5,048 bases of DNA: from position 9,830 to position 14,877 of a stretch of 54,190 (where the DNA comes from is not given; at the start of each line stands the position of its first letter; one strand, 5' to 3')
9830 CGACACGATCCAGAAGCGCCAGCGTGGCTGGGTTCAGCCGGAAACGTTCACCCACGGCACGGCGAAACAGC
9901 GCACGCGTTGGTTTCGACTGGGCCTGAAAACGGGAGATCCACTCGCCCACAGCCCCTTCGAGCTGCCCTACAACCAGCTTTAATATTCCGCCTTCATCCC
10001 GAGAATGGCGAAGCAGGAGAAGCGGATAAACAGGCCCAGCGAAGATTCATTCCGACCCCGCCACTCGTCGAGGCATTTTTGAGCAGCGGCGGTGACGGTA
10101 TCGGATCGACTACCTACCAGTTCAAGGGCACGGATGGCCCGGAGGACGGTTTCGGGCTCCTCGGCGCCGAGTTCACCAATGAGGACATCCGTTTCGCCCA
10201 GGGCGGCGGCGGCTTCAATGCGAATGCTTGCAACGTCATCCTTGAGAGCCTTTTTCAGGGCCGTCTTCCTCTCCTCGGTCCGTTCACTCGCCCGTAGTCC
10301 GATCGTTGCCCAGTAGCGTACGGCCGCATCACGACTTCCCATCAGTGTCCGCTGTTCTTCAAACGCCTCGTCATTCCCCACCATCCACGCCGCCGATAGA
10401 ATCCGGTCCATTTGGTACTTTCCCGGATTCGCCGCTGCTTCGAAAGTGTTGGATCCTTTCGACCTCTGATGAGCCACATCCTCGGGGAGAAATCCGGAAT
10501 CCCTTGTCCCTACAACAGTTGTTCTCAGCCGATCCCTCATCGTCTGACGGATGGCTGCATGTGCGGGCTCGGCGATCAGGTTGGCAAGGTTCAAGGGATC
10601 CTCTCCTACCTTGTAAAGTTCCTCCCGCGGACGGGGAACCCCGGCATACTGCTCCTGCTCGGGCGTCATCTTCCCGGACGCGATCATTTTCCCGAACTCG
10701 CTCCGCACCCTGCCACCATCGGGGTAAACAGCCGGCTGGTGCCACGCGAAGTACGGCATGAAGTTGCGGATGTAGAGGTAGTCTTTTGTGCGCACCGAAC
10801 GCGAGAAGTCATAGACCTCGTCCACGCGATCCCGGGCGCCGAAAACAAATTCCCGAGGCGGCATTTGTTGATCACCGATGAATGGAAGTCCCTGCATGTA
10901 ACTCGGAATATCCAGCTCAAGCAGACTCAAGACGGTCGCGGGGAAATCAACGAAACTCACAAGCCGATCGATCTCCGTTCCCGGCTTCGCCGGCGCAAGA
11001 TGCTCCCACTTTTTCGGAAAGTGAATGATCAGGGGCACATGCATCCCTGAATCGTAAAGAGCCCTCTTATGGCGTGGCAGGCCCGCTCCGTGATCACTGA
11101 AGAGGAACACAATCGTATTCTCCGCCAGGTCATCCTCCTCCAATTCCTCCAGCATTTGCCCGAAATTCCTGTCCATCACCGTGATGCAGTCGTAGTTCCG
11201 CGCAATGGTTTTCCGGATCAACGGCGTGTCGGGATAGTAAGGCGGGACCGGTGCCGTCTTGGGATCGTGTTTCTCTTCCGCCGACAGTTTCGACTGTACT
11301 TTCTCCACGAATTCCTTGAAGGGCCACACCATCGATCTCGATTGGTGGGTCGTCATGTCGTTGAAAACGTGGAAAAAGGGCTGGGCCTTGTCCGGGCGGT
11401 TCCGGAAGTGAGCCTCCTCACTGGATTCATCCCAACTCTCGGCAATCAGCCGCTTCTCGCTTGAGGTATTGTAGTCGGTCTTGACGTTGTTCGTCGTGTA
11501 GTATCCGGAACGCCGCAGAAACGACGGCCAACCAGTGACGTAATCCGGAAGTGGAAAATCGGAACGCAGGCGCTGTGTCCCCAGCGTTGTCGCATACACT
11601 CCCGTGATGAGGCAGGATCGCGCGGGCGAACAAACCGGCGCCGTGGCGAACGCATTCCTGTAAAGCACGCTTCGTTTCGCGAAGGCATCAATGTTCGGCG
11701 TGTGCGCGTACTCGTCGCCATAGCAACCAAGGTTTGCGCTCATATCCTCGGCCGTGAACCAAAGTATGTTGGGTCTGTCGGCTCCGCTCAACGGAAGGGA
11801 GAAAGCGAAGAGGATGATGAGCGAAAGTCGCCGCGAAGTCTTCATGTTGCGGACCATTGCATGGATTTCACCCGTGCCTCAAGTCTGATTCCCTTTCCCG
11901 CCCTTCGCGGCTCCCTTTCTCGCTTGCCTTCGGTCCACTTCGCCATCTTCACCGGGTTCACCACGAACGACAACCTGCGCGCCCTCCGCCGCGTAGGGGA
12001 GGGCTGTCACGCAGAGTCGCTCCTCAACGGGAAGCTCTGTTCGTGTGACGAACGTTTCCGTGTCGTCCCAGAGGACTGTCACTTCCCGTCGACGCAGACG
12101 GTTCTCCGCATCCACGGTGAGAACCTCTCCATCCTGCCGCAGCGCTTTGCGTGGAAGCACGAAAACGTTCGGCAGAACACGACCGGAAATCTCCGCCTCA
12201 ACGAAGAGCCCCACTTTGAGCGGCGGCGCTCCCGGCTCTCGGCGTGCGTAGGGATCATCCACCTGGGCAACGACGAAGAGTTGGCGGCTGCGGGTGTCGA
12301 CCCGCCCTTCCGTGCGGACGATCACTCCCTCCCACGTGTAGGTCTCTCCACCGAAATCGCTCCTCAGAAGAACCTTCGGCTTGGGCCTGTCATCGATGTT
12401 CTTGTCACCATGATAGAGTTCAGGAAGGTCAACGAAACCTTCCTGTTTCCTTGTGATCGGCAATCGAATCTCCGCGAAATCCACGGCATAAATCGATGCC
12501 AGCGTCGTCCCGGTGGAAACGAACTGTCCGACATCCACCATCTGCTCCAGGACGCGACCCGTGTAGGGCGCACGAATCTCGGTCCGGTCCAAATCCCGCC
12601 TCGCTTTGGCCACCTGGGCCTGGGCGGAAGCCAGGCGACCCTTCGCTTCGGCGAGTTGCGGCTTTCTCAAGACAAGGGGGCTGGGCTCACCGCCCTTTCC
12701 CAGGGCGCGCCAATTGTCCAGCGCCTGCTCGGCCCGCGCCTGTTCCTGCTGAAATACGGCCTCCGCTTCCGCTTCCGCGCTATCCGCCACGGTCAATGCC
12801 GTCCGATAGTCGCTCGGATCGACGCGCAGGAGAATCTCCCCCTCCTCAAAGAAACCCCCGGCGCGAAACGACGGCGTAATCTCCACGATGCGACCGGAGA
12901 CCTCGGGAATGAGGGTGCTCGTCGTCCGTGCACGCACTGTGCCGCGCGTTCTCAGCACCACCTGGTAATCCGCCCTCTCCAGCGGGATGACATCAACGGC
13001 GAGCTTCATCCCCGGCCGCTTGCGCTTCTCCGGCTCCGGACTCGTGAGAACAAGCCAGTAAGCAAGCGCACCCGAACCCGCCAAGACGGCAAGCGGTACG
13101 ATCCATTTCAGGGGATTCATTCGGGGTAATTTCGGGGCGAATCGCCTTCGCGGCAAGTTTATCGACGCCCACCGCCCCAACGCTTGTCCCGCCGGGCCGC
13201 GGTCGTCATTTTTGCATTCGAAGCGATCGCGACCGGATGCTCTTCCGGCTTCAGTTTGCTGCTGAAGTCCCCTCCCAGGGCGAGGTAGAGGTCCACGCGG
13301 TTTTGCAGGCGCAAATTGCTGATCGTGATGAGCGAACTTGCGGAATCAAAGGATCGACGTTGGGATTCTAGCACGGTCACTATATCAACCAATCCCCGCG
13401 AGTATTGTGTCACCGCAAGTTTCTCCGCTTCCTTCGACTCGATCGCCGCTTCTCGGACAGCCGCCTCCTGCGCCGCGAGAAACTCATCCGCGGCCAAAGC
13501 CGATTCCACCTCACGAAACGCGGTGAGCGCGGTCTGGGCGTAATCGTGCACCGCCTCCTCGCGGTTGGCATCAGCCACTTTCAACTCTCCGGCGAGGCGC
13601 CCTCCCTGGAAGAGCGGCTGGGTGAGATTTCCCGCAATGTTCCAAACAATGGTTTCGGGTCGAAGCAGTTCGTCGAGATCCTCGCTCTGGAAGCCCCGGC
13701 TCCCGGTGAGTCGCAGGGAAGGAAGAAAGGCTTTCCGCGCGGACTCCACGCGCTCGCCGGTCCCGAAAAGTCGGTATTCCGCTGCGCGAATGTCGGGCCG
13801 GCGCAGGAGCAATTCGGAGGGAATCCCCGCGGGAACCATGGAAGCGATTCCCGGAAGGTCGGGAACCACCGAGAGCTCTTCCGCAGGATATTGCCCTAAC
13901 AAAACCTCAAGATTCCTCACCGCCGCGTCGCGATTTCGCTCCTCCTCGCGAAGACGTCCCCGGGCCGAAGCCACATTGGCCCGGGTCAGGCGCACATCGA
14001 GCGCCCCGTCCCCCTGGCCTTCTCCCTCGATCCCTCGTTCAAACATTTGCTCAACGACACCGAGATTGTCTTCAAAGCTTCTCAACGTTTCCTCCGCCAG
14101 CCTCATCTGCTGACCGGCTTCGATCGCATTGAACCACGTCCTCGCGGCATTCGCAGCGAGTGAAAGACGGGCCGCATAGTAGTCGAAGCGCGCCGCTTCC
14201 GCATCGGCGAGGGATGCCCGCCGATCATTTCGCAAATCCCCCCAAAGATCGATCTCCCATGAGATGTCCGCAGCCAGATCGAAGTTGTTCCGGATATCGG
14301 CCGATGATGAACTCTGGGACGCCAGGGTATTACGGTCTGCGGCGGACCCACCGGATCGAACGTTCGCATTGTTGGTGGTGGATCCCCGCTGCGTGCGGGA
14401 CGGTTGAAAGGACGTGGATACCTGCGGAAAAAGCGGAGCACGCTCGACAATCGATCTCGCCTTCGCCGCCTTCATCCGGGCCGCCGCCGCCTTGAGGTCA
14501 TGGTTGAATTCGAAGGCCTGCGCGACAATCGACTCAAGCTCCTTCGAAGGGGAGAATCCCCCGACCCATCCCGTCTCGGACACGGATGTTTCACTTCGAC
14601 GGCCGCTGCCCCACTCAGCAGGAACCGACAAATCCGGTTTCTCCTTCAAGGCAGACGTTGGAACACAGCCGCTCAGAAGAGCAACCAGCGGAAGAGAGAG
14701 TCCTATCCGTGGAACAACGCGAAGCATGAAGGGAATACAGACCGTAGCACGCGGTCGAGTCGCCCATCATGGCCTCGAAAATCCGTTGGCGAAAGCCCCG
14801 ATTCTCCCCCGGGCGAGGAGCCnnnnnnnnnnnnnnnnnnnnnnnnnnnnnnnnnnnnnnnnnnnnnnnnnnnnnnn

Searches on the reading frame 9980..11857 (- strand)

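Call 26: search_protein_families(library=pfam, proteins=[window:9980-11857:-], max_evalue=0.001)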
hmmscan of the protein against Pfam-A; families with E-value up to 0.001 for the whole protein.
window:9980-11857:- (625 aa): 5 families
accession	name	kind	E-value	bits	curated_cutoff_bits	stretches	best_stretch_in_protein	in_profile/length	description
PF00884.28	Sulfatase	-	6.9e-38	131.1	25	1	29-313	1-299/301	Sulfatase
PF16347.10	SGSH_C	-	3.5e-11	43.9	29.3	1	264-326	8-64/154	N-sulphoglucosamine sulphohydrolase, C-terminal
PF01663.27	Phosphodiest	-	8.9e-07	29.3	23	0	228-259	191-222/342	Type I phosphodiesterase / nucleotide pyrophosphatase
PF02995.22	DUF229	-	7.9e-06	25.3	25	1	220-267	305-352/496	Protein of unknown function (DUF229)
PF13646.12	HEAT_2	-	3.4e-05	24.5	27.7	1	490-553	24-87/88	HEAT repeats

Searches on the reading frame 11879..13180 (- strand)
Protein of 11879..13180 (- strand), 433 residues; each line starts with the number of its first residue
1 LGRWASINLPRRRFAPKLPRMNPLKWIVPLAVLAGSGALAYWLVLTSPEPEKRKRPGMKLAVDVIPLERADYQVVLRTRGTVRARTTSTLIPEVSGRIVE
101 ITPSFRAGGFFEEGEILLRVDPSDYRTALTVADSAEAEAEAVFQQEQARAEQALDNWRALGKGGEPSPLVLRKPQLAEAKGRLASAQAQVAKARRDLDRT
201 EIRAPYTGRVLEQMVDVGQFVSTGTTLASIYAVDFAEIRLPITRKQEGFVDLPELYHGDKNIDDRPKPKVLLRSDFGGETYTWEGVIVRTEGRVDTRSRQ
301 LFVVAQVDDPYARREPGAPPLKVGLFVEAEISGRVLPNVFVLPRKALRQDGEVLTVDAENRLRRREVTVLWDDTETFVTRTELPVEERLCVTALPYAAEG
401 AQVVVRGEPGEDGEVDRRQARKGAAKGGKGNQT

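Call 26: search_protein_families(library=pfam, proteins=[window:11879-13180:-], max_evalue=0.001)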
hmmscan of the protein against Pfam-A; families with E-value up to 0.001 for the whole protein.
window:11879-13180:- (433 aa): 2 families
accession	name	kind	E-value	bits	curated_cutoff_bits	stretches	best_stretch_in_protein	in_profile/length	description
PF13437.12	HlyD_3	-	4.2e-13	50.4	22.2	1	202-324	2-106/106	HlyD family secretion protein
PF16576.10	HlyD_D23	-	3.5e-05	23.6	30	1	77-232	7-141/214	Barrel-sandwich domain of CusB or HlyD membrane-fusion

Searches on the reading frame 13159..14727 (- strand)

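Call 27: search_protein_families(library=pfam, proteins=[window:13159-14727:-], max_evalue=0.001)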
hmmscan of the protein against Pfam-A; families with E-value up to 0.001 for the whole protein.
window:13159-14727:- (522 aa): 1 family
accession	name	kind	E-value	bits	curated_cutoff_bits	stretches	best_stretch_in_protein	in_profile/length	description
PF02321.23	OEP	-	1.5e-40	139.4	22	2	306-485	8-187/187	Outer membrane efflux protein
